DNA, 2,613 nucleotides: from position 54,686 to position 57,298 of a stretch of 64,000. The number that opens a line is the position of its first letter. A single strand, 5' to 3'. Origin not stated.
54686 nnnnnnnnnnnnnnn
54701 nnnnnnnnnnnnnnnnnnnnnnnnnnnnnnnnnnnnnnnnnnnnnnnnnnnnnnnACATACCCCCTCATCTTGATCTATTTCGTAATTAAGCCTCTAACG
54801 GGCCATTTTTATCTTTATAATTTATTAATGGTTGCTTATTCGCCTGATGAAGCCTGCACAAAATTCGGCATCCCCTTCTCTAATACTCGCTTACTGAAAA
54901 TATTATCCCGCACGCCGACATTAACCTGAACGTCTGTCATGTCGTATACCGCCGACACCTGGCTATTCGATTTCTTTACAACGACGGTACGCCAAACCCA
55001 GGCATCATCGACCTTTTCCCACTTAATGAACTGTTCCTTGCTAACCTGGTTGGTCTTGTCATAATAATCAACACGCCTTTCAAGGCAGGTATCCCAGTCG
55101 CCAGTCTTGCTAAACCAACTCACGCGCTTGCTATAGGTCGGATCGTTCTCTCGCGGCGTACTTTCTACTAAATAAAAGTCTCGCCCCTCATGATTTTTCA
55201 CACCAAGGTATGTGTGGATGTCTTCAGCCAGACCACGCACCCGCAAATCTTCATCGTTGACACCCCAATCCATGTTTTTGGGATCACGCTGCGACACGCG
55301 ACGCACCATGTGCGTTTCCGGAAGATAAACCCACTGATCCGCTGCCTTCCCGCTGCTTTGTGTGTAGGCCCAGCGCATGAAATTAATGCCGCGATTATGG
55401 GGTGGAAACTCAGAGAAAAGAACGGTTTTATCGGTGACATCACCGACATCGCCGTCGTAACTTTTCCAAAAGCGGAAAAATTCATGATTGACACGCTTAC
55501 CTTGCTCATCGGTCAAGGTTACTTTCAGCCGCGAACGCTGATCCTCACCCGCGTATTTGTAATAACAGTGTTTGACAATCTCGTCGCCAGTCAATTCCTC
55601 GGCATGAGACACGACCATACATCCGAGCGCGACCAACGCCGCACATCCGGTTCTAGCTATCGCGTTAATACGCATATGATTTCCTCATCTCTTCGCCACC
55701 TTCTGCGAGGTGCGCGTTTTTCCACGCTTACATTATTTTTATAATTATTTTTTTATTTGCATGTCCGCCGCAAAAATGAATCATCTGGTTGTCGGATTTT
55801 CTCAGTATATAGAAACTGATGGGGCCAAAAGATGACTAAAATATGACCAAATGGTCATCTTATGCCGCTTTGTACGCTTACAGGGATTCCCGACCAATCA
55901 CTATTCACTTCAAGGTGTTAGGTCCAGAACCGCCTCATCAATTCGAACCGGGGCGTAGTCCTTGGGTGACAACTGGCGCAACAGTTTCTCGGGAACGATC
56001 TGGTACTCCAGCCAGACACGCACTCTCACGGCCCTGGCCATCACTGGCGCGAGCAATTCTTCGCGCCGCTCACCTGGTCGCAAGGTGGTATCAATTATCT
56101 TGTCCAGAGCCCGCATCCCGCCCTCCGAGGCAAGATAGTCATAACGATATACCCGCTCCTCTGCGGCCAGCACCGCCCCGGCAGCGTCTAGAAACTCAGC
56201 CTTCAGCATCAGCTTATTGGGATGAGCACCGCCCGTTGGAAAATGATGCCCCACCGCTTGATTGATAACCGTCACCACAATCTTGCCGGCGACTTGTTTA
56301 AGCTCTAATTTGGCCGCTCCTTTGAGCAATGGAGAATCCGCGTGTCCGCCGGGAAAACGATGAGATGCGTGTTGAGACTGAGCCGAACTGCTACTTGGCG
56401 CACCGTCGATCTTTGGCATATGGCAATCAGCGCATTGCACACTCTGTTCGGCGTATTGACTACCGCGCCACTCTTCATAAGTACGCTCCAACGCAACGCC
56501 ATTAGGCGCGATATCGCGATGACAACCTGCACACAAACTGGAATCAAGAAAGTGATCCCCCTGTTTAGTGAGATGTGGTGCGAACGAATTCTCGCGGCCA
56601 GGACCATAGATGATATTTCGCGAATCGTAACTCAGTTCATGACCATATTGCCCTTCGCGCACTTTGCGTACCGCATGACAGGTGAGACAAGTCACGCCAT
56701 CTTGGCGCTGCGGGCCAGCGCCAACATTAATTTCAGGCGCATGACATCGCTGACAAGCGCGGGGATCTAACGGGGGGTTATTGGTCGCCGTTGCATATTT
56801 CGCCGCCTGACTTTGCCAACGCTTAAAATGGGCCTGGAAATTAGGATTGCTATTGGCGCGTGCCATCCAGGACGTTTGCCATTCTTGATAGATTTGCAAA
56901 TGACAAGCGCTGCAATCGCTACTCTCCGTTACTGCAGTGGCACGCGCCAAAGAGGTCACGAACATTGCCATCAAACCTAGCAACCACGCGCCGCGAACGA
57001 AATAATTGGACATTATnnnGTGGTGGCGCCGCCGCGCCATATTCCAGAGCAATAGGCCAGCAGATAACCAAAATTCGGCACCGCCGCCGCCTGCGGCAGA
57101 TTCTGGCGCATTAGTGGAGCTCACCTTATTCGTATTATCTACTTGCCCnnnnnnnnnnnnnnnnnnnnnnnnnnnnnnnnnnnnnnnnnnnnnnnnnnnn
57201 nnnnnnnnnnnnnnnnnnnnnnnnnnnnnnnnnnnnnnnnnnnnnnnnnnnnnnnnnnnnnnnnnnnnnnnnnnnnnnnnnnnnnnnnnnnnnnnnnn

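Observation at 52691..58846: Two beta-helix paralogs carry GlyGly-CTERM-like tails (GGGGA + TM helix + basic cluster), implying rhombosortase-dependent processing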

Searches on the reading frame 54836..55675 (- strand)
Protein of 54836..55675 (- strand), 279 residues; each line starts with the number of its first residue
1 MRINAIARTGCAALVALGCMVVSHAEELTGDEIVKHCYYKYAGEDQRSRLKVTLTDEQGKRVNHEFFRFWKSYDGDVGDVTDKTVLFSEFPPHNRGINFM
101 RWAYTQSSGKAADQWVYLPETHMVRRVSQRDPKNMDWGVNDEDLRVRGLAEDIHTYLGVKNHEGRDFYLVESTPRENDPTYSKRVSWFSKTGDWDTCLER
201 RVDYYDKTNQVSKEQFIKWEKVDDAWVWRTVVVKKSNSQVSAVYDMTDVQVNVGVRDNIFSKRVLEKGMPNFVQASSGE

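Call 4: search_protein_families(library=pfam, proteins=[window:54836-55675:-], max_evalue=0.1)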
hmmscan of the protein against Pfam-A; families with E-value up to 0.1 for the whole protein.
window:54836-55675:- (279 aa): 2 families
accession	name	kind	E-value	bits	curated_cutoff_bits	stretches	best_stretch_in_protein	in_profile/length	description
PF17131.11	LolA_like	-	1.1e-27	97.3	30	1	82-267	3-184/184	Outer membrane lipoprotein-sorting protein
PF07044.18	DUF1329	-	0.00024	21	23.1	1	29-129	79-188/368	Protein of unknown function (DUF1329)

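Call 14: list_cluster_members(proteins=[P0001, window:54836-55675:-, window:55910-57013:-, window:9668-11194:-, window:48620-49696:+, window:552-2501:+])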
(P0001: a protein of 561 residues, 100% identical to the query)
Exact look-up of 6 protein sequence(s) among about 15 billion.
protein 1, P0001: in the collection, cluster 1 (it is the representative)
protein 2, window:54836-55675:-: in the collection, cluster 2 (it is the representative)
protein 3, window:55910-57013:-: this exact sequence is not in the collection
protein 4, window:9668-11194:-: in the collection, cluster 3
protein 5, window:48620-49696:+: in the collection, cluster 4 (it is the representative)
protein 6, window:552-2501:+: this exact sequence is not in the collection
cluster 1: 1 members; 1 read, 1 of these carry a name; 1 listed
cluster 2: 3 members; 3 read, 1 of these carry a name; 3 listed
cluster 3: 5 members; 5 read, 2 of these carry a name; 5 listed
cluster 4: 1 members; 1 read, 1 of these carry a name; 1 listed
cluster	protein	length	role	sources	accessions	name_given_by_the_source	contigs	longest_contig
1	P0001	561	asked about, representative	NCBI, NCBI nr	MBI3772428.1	MAG: hypothetical protein HY272_06995 [Gammaproteobacteria bacterium] | hypothetical protein [Gammaproteobacteria bacterium]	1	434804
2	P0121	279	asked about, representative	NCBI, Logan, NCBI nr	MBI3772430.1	MAG: outer membrane lipoprotein-sorting protein [Gammaproteobacteria bacterium] | outer membrane lipoprotein-sorting protein [Gammaproteobacteria bacterium]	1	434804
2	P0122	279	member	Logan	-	-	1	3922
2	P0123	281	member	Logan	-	-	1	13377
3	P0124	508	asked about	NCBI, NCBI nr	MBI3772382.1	MAG: RNA polymerase factor sigma-54 [Gammaproteobacteria bacterium] | RNA polymerase factor sigma-54 [Gammaproteobacteria bacterium]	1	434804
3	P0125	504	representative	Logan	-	-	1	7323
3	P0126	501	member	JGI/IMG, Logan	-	RNA polymerase sigma-54 factor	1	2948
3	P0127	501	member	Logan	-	-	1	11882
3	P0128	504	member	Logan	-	-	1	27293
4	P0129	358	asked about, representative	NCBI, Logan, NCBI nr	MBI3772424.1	MAG: A/G-specific adenine glycosylase [Gammaproteobacteria bacterium] | A/G-specific adenine glycosylase [Gammaproteobacteria bacterium]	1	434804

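Call 17: find_encoding_contigs(protein=window:54836-55675:-, flank=10000, max_places=6)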
Protein window:54836-55675:- (279 aa): 1 contig read that carries it; 1 place shown.
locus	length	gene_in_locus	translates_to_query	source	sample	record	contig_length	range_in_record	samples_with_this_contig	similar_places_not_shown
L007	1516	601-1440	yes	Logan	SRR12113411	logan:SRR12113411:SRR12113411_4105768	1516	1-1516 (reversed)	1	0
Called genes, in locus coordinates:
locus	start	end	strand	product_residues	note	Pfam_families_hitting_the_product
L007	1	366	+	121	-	?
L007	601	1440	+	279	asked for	PF17131:TP_0789-like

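Call 24: search_protein_families(library=ncbifam, proteins=[window:54836-55675:-], max_evalue=0.01)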
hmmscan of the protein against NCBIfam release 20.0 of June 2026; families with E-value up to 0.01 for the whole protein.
window:54836-55675:- (279 aa): 0 families

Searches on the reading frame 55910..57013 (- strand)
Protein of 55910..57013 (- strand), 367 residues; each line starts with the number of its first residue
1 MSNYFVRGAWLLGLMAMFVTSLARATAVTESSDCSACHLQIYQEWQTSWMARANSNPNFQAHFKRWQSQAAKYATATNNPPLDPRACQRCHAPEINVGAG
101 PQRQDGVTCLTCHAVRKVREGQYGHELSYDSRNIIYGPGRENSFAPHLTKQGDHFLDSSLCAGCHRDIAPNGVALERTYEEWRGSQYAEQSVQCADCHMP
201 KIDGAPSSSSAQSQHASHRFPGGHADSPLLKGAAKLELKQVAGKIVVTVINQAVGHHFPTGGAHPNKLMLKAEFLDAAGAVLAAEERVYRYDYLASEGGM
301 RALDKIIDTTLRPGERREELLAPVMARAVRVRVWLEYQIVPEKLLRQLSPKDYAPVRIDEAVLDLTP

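Call 4: search_protein_families(library=pfam, proteins=[window:55910-57013:-], max_evalue=0.1)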
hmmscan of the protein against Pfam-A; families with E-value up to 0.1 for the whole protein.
window:55910-57013:- (367 aa): 7 families
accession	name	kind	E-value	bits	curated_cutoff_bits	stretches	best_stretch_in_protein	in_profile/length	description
PF14522.11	Cytochrome_C7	-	3.6e-07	30.3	24.8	2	30-113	12-66/67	Cytochrome c7 and related cytochrome c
PF22113.1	Mtrc-MtrF_II-IV_dom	-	3.2e-06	27.2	30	1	85-210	7-138/176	Outer membrane cytochrome MtrC/MtrF-like, domains II/IV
PF13435.11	Cytochrome_C554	-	5.7e-06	27.6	20.8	1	34-113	2-83/84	Cytochrome c554 and c-prime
PF02335.20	Cytochrom_C552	-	0.00015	21.4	24.1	1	179-203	232-256/438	Cytochrome c552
PF09699.15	Paired_CXXCH_1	-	0.00061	19.9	20.6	1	81-115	3-38/41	Doubled CXXCH motif (Paired_CXXCH_1)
PF14537.11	Cytochrom_c3_2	-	0.00074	20.4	25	0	104-199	4-65/79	Cytochrome c3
PF07627.16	PSCyt3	-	0.069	13.9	27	0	157-177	67-87/98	Protein of unknown function (DUF1588)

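Call 24: search_protein_families(library=ncbifam, proteins=[window:55910-57013:-], max_evalue=0.01)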
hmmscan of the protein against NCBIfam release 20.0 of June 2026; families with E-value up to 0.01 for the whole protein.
window:55910-57013:- (367 aa): 6 families
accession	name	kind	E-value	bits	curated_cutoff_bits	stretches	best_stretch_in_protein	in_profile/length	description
NF040886.1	cyt_C_like_Sec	equivalog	3.9e-21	75.1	250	2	107-343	155-406/423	multiheme c-type cytochrome (seleno)protein ExtKL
TIGR03153.1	cytochr_NrfH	equivalog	6.3e-07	29.5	134.2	1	156-201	26-62/138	cytochrome c nitrite reductase small subunit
TIGR03152.1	cyto_c552_HCOOH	exception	0.00051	18.9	692.5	1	176-278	229-336/441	ammonia-forming nitrite reductase cytochrome c552 subunit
TIGR03508.1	decahem_SO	subfamily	0.00059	19.4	192.2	0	29-122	32-110/258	DmsE family decaheme c-type cytochrome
NF008339.0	PRK11125.1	equivalog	0.0033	16.1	595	1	178-205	273-300/487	ammonia-forming cytochrome c nitrite reductase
NF041028.1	decahem_GSU2203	exception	0.0042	16.3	325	0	158-199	101-133/317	GSU2203 family decaheme c-type cytochrome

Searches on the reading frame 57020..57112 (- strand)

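Call 55: search_protein_families(library=ncbifam, proteins=[window:57020-57112:-], max_evalue=10)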
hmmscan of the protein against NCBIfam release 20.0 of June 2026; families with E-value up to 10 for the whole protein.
seq(31 aa): 1 family
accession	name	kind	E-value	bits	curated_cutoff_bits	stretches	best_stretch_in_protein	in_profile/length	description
TIGR03382.1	GC_trans_RRR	domain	0.024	15.3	15.85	1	6-29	4-25/27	MYXO-CTERM sorting domain-containing protein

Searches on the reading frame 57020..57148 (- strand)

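Call 3: search_protein_families(library=ncbifam, proteins=[window:57020-57130:-], max_evalue=10)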
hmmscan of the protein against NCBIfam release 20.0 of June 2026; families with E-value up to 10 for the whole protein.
seq(37 aa): 1 family
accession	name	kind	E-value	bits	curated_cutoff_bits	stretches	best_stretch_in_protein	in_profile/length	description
TIGR03382.1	GC_trans_RRR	domain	0.14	12.8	15.85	1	12-35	4-25/27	MYXO-CTERM sorting domain-containing protein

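Call 42: search_protein_families(library=ncbifam, proteins=[window:57020-57148:-], max_evalue=10)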
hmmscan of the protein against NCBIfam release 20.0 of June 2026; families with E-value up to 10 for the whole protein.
seq(43 aa): 1 family
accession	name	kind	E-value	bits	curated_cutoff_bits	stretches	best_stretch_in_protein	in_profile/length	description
TIGR03382.1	GC_trans_RRR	domain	0.22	12.2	15.85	1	18-41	4-25/27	MYXO-CTERM sorting domain-containing protein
